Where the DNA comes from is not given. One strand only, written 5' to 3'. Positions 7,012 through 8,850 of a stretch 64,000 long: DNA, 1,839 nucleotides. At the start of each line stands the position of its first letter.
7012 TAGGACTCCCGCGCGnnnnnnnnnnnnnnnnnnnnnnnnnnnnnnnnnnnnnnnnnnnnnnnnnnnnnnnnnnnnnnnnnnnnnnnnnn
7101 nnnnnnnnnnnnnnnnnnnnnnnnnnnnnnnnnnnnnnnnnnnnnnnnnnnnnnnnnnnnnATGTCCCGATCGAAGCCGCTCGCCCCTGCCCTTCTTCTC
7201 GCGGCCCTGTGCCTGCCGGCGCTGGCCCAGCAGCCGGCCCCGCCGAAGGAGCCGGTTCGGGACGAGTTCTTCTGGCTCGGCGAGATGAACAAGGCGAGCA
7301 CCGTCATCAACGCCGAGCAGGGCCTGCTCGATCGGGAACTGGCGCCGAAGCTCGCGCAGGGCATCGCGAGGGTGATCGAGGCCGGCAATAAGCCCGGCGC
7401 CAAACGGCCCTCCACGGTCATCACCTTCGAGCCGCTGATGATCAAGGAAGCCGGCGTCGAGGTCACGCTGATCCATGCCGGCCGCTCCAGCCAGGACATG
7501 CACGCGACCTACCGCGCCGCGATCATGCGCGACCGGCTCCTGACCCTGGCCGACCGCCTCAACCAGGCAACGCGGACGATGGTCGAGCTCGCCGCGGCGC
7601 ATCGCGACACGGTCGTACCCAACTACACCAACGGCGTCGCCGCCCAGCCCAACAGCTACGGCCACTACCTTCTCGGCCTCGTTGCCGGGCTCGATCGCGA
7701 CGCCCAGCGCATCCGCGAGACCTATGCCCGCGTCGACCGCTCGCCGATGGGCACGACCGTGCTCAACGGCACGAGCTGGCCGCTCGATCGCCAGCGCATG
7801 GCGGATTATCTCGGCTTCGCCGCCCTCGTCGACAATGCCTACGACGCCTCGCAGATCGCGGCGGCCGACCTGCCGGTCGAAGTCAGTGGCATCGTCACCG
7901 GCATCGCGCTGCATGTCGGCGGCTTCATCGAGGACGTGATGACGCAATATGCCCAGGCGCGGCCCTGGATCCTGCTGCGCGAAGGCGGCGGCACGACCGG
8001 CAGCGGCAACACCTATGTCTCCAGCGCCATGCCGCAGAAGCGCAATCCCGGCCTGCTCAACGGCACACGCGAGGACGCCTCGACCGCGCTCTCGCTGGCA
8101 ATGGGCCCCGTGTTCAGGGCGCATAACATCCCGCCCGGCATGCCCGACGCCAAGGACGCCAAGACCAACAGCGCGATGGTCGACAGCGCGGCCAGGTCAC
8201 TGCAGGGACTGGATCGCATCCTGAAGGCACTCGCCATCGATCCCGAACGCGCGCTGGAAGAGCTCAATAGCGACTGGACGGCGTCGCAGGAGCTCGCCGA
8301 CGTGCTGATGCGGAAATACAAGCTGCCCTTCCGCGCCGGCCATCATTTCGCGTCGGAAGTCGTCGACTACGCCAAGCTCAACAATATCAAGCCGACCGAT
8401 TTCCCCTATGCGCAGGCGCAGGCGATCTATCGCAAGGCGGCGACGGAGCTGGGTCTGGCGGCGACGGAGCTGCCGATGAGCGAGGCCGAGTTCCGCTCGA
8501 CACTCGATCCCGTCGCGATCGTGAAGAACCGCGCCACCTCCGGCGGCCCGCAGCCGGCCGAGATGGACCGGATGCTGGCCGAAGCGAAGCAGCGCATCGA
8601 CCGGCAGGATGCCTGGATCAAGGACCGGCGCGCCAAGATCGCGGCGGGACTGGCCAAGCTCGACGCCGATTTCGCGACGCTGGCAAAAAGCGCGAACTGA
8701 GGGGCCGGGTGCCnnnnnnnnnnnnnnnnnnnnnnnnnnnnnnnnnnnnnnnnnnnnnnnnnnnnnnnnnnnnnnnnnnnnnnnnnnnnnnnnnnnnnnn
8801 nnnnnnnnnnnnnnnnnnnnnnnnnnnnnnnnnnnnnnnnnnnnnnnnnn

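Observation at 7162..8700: Exported argininosuccinate-lyase-fold enzyme with the catalytic His replaced by Asn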

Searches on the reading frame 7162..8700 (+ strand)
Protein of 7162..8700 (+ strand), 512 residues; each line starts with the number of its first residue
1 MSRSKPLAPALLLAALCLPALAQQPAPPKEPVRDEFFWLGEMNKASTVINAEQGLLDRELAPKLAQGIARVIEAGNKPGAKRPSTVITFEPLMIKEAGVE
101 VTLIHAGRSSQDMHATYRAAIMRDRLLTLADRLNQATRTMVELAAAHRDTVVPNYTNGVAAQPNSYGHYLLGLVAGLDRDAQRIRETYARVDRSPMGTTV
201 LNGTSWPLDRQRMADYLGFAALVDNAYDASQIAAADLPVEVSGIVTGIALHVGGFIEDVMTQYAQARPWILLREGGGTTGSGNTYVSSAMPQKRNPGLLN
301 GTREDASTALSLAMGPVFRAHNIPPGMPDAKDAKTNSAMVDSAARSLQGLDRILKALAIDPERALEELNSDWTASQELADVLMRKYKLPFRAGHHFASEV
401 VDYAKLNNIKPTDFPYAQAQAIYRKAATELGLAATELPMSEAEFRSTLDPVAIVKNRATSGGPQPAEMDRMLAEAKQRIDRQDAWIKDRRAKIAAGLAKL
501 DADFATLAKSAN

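Call 3: search_protein_families(library=pfam, proteins=[window:7162-8700:+], max_evalue=0.01)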
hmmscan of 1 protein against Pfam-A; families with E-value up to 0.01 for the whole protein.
window:7162-8700:+ (512 aa): 2 families
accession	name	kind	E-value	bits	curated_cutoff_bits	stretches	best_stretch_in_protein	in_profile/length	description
PF00206.25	Lyase_1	-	5e-26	92.3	27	1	103-297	104-298/312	Lyase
PF14698.11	ASL_C2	-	6.2e-09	36.6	27.3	1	376-454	5-68/69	Argininosuccinate lyase C-terminal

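Call 4: search_protein_families(library=ncbifam, proteins=[window:7162-8700:+], max_evalue=0.01)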
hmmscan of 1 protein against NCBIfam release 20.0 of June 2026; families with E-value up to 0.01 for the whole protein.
window:7162-8700:+ (512 aa): 14 families
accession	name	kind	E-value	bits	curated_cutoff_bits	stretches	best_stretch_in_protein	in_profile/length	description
NF052535.1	CoM_syn_XcbC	exception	2.4e-54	184.9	575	1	42-500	42-486/495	2-phosphosulfolactate phosphatase XcbC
TIGR00838.1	argH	equivalog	4.7e-53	180.8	279.5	1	43-479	35-454/455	argininosuccinate lyase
NF005218.0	PRK06705.1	equivalog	5.6e-53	180.4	883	1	45-494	47-486/502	argininosuccinate lyase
NF008964.0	PRK12308.1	equivalog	1.7e-39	135.7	657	1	93-494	92-472/624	argininosuccinate lyase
NF002563.0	PRK02186.1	subfamily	1e-34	119.9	625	1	20-495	423-872/890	argininosuccinate lyase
TIGR00928.1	purB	equivalog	1.1e-12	47.5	326.2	1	96-296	83-277/436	adenylosuccinate lyase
TIGR02426.1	protocat_pcaB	equivalog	2.7e-12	46.3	355.75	1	51-298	36-277/338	3-carboxy-cis,cis-muconate cycloisomerase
NF052536.2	CoM_syn_XcbD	exception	5e-12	45.3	600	1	104-404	101-392/443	3-sulfopropionylcysteine synthase XcbD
NF006554.0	PRK09053.1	equivalog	7e-10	38.3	595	1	103-370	102-364/453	3-carboxy-cis,cis-muconate cycloisomerase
NF006500.1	PRK08937.2-4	subfamily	1.3e-08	34.1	626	1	103-297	100-287/448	adenylosuccinate lyase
NF052556.1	NtrsucLyaStm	equivalog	2.9e-05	23.1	650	1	103-299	111-310/466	nitrosuccinate lyase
NF004631.0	PRK05975.1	equivalog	3.6e-05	22.9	371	1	95-296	92-282/352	3-carboxy-cis,cis-muconate cycloisomerase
NF006764.0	PRK09285.1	equivalog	6.9e-05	21.4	446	1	101-386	114-396/456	adenylosuccinate lyase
NF005000.0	PRK06389.1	equivalog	0.00034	19.9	388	1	144-301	137-284/434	argininosuccinate lyase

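Call 5: search_solved_structures(query=window:7162-8700:+, max_evalue=0.001, show_alignments=2)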
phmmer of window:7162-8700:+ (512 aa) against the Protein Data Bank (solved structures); distinct sequences matched with E-value up to 0.001: 23.
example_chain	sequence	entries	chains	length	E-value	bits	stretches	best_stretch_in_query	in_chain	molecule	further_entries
6rx8_A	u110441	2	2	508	5.7e-37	130.9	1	40-494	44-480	Argininosuccinate lyase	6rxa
6g3d_A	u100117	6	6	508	8.4e-37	130.4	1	40-494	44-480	Argininosuccinate lyase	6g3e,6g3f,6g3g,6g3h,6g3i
1tj7_A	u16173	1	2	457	9.8e-29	103.8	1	93-421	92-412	Argininosuccinate lyase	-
2e9f_A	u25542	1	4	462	7.6e-27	97.6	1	53-402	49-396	Argininosuccinate lyase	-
1u15_A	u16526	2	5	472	1.7e-26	96.4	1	54-410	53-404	Delta crystallin I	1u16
1hy1_A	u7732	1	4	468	1.8e-26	96.3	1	53-409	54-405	DELTA CRYSTALLIN II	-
1auw_A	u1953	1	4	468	2.4e-26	95.9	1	53-409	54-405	DELTA 2 CRYSTALLIN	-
1k7w_A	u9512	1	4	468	4.2e-26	95.1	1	53-409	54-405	delta 2 crystallin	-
1dcn_A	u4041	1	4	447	4.9e-26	94.9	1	53-411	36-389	DELTA 2 CRYSTALLIN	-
1tju_A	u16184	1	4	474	6.6e-26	94.5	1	53-409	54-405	Delta crystallin II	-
1hy0_A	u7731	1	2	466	6.7e-26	94.4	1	54-410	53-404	DELTA CRYSTALLIN I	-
1xwo_A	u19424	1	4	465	1e-25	93.8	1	54-410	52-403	Delta crystallin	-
1tjv_A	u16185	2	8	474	1.3e-25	93.5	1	53-409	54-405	Delta crystallin II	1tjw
1aos_A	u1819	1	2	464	3.4e-25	92.1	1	54-410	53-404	ARGININOSUCCINATE LYASE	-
1k62_A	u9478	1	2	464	1.2e-24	90.3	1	54-410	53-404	Argininosuccinate Lyase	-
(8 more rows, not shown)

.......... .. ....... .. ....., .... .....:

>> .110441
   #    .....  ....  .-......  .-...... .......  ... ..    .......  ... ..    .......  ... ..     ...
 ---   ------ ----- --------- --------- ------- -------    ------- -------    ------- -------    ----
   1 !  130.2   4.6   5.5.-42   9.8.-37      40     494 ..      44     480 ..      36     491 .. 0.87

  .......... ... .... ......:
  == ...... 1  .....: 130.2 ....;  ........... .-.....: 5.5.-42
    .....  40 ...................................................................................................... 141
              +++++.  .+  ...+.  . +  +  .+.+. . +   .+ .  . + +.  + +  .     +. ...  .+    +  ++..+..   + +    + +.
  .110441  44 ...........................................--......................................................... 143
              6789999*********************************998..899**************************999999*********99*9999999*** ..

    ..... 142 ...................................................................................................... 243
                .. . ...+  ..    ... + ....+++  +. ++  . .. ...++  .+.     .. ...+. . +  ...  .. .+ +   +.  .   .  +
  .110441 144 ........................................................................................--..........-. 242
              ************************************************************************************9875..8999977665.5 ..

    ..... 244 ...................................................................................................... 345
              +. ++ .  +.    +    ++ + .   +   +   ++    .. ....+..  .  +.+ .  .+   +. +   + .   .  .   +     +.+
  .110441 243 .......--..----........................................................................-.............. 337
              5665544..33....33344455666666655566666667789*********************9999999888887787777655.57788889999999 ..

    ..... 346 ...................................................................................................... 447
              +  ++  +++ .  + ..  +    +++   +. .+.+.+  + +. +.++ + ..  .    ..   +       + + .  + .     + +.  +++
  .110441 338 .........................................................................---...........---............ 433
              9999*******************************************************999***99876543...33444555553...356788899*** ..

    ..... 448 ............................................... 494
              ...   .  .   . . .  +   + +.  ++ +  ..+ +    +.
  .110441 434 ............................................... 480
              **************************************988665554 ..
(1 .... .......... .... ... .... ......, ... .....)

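Call 8: find_homologous_proteins(query=window:7162-8697:+, max_evalue=0.00001)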
Query window:7162-8697:+ (512 aa): 2348 proteins with E <= 0.00001 among 8000 candidates; the best 120 are listed.
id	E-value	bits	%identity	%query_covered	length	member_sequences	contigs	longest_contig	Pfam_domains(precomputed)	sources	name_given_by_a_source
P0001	0.0e+0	1116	99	100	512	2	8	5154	PF14698.12,PF00206.26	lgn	-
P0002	0.0e+0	1080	96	100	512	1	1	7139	PF14698.12,PF00206.26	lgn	-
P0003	0.0e+0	1074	95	99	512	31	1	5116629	PF14698.12,PF00206.26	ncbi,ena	-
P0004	0.0e+0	1074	94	96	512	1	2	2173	PF14698.12,PF00206.26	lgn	-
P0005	0.0e+0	1062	94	100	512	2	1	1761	PF14698.12,PF00206.26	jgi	jgi:argininosuccinate lyase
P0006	0.0e+0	1046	92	96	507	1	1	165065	PF14698.12,PF00206.26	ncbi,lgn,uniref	ncbi:argininosuccinate lyase [Bosea sp. MMO-172]|uniref:argininosuccinate lyase n=1 Tax=Bosea sp. MM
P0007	0.0e+0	1046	92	100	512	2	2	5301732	PF14698.12,PF00206.26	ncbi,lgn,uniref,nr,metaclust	ncbi:argininosuccinate lyase [Bosea sp. Root670]|uniref:argininosuccinate lyase n=1 Tax=Bosea sp. Ro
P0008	0.0e+0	1046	92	100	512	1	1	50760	PF14698.12,PF00206.26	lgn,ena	-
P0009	0.0e+0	1045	92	96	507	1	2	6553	PF14698.12,PF00206.26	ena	-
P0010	0.0e+0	1044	92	100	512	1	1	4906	PF14698.12,PF00206.26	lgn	-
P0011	0.0e+0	1043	92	100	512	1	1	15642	PF14698.12,PF00206.26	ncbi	-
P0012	0.0e+0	1041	92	96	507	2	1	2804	PF14698.12,PF00206.26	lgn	-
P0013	0.0e+0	1041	92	100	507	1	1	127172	PF14698.12,PF00206.26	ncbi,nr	ncbi:MAG: argininosuccinate lyase [Hyphomicrobiales bacterium]|nr:MAG: argininosuccinate lyase [Hyph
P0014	0.0e+0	1040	92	96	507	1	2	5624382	PF14698.12,PF00206.26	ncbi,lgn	-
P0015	0.0e+0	1040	91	100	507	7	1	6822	PF14698.12,PF00206.26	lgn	-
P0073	1.8e-236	804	72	100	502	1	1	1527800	PF14698.12,PF00206.26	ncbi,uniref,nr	ncbi:argininosuccinate lyase [Agaricicola taiwanensis]|uniref:argininosuccinate lyase n=1 Tax=Agaric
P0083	7.9e-232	788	72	98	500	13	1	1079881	PF14698.12,PF00206.26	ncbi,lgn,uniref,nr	ncbi:argininosuccinate lyase [Cupriavidus gilardii]|uniref:argininosuccinate lyase n=1 Tax=Cupriavid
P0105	5.0e-230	782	73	94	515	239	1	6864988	PF14698.12,PF00206.26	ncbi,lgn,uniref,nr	ncbi:argininosuccinate lyase [Achromobacter xylosoxidans]|uniref:argininosuccinate lyase n=1 Tax=Alc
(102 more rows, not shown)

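Call 11: find_encoding_contigs(protein=P0105, flank=8000, max_places=3)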
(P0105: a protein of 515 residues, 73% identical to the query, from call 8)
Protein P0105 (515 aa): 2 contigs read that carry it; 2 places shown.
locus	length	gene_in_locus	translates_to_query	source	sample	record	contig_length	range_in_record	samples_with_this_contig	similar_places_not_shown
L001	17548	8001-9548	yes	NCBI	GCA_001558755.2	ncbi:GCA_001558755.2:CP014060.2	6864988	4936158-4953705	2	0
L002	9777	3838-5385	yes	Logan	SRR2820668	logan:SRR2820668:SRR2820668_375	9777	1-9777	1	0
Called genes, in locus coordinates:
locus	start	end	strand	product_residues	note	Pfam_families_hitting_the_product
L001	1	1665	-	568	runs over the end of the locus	PF01266:DAO, PF01494:FAD_binding_3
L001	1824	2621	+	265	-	PF00196:GerE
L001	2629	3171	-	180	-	PF09346:SMI1_KNR4 (weak)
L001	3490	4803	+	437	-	PF00672:HAMP (faint), PF00512:HisKA, PF02518:HATPase_c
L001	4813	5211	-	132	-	-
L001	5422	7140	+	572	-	PF00512:HisKA, PF02518:HATPase_c, PF00072:Response_reg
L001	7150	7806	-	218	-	PF00072:Response_reg, PF08281:Sigma70_r4_2, PF04545:Sigma70_r4 (weak), PF00196:GerE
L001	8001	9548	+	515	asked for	PF00206:Lyase_1, PF14698:ASL_C2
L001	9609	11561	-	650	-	-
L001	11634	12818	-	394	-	PF04303:PrpF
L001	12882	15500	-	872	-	PF00330:Aconitase, PF00694:Aconitase_C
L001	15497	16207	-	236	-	PF00392:GntR, PF07729:FCD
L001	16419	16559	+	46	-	PF00444:Ribosomal_L36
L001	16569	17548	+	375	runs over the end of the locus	PF00070:Pyr_redox (faint), PF01266:DAO (faint), PF01494:FAD_binding_3 (faint), PF03486:HI0933_like (faint), PF07992:Pyr_redox_2, PF13738:Pyr_redox_3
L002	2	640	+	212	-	?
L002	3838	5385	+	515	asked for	PF00206:Lyase_1, PF14698:ASL_C2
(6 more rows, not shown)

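Call 12: find_encoding_contigs(protein=P0083, flank=8000, max_places=2)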
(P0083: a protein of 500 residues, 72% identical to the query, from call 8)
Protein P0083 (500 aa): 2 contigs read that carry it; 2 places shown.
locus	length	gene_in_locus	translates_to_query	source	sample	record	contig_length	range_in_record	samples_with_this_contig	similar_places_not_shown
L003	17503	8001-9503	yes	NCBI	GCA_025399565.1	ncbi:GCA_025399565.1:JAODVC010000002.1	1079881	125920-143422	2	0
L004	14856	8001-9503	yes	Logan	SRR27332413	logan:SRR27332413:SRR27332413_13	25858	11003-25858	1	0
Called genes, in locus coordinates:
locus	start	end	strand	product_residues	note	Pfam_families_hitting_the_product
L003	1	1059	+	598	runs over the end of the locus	PF00512:HisKA, PF02518:HATPase_c, PF00072:Response_reg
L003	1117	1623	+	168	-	PF13527:Acetyltransf_9, PF00583:Acetyltransf_1, PF13673:Acetyltransf_10 (weak), PF13508:Acetyltransf_7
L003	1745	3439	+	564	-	PF07676:PD40 (faint), PF26549:Tricorn_N (faint), PF12697:Abhydrolase_6 (weak), PF00326:Peptidase_S9, PF07859:Abhydrolase_3 (weak)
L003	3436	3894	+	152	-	PF04828:GFA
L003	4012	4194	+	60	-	-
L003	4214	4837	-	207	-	-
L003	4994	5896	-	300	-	PF00890:FAD_binding_2 (faint), PF01134:GIDA (faint), PF07992:Pyr_redox_2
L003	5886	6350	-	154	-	PF02082:Rrf2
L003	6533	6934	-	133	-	PF07883:Cupin_2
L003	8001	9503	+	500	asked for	PF00206:Lyase_1, PF14698:ASL_C2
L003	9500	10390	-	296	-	PF01904:DUF72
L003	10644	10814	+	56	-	-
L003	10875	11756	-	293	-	PF00892:EamA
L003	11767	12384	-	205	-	PF00881:Nitroreductase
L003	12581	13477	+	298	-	PF00126:HTH_1, PF03466:LysR_substrate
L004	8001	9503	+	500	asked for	PF00206:Lyase_1, PF14698:ASL_C2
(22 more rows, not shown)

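Call 13: find_encoding_contigs(protein=P0073, flank=8000, max_places=2)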
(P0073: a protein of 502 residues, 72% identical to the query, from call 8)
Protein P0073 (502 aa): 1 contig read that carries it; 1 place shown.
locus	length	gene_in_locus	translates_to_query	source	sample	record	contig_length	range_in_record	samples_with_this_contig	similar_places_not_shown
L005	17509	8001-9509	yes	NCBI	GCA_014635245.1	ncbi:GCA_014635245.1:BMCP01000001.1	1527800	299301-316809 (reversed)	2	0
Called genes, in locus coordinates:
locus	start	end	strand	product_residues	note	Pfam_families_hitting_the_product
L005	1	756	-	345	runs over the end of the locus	PF02562:PhoH, PF13245:AAA_19 (weak), PF13604:AAA_30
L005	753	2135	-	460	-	PF00919:UPF0004, PF04055:Radical_SAM, PF01938:TRAM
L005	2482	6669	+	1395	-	PF16937:T3SS_HrpK1 (faint)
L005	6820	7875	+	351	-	PF01244:Peptidase_M19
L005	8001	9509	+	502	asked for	PF00206:Lyase_1, PF14698:ASL_C2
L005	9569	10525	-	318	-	PF00126:HTH_1, PF03466:LysR_substrate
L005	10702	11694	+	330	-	PF03480:DctP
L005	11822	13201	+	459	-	PF03972:MmgE_PrpD_N, PF19305:MmgE_PrpD_C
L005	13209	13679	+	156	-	PF04290:DctQ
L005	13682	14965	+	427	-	PF06808:DctM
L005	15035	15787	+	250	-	PF00378:ECH_1, PF16113:ECH_2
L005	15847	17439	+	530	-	PF00501:AMP-binding, PF13193:AMP-binding_C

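Call 18: list_cluster_members(proteins=[P0105])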
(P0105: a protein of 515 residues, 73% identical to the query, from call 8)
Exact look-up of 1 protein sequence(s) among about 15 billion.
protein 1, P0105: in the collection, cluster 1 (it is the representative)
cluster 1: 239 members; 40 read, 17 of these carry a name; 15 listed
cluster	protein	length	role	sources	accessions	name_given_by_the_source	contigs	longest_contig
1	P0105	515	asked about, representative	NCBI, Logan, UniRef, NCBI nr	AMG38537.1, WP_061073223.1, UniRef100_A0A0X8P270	argininosuccinate lyase [Achromobacter xylosoxidans] | argininosuccinate lyase n=1 Tax=Alcaligenes xylosoxydans xylosoxydans TaxID=85698 ...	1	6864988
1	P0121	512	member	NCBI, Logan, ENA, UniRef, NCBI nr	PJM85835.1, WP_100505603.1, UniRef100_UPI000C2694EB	argininosuccinate lyase [Achromobacter ruhlandii] | argininosuccinate lyase n=1 Tax=Achromobacter ruhlandii TaxID=72557 RepID=UPI000C2694EB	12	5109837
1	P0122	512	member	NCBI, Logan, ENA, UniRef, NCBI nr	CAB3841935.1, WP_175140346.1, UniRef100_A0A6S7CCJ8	Argininosuccinate lyase [Achromobacter pulmonis] | argininosuccinate lyase n=1 Tax=Achromobacter pulmonis TaxID=1389932 ...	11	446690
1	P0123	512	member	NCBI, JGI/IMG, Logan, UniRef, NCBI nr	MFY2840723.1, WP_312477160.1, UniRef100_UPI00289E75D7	argininosuccinate lyase [Achromobacter ruhlandii] | argininosuccinate lyase n=1 Tax=Achromobacter ruhlandii TaxID=72557 RepID=UPI00289E75D7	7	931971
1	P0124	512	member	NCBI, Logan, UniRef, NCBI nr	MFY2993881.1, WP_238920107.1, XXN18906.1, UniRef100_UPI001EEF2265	argininosuccinate lyase [Achromobacter xylosoxidans] | argininosuccinate lyase n=1 Tax=Alcaligenes xylosoxydans xylosoxydans TaxID=85698 ...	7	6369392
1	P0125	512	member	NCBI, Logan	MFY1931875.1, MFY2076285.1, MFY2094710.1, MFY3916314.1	argininosuccinate lyase [Achromobacter xylosoxidans]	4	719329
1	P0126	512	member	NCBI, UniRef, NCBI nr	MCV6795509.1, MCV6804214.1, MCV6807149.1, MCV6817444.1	argininosuccinate lyase [Achromobacter ruhlandii] | argininosuccinate lyase n=1 Tax=Achromobacter ruhlandii TaxID=72557 RepID=UPI0021F0E908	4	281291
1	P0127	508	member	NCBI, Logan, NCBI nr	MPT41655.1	MAG: argininosuccinate lyase [Achromobacter sp.] | argininosuccinate lyase [Achromobacter sp.]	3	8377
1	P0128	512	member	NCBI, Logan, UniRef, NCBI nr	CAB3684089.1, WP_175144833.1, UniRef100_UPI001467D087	Argininosuccinate lyase [Achromobacter ruhlandii] | argininosuccinate lyase n=1 Tax=Achromobacter ruhlandii TaxID=72557 RepID=UPI001467D087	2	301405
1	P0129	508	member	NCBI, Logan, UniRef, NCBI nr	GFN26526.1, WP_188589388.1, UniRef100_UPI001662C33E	argininosuccinate lyase [Achromobacter denitrificans] | argininosuccinate lyase n=1 Tax=Achromobacter denitrificans TaxID=32002 ...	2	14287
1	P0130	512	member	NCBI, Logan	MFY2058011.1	argininosuccinate lyase [Achromobacter xylosoxidans]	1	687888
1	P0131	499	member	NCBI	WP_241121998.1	argininosuccinate lyase, partial [Achromobacter insuavis]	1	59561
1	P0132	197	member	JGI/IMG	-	argininosuccinate lyase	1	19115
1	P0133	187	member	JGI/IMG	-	argininosuccinate lyase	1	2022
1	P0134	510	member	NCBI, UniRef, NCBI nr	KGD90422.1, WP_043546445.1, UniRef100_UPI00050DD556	argininosuccinate lyase [Achromobacter sp. RTa] | argininosuccinate lyase n=1 Tax=Achromobacter sp. RTa TaxID=1532557 RepID=UPI00050DD556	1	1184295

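Call 23: search_protein_representatives(protein=window:7162-8697:+)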
Query: 512 residues. Proteins with E-value up to 0.001 (for the whole library): 4484; up to 1e-10: 2247; up to 1e-30: 383. The best 150 are listed.
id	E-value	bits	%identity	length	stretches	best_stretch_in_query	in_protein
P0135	1.9e-197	673.3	63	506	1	8-507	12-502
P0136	3.0e-152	524.3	64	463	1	32-412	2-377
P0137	4.8e-145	500.5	52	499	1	31-506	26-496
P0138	1.0e-129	450.0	62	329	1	34-361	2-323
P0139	1.9e-121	422.8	46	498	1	32-507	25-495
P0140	9.5e-116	403.9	43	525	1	34-504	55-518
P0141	6.9e-114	397.8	46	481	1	32-477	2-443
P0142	7.1e-107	374.7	69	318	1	8-268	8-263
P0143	2.9e-105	369.4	40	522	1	25-507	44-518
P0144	2.0e-100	353.4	38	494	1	33-508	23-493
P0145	9.6e-98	344.6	41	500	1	33-494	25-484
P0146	3.0e-95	336.4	56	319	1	196-506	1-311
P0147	9.7e-94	331.4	38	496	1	12-504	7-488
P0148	1.5e-92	327.5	37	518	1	15-508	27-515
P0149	5.4e-92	325.6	38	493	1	33-484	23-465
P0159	5.9e-81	289.2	38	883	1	33-493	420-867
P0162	1.0e-80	288.5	38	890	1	34-507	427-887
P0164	6.8e-80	285.7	34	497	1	7-509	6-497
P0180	2.2e-66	241.2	35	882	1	28-470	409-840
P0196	2.4e-58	214.7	30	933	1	34-507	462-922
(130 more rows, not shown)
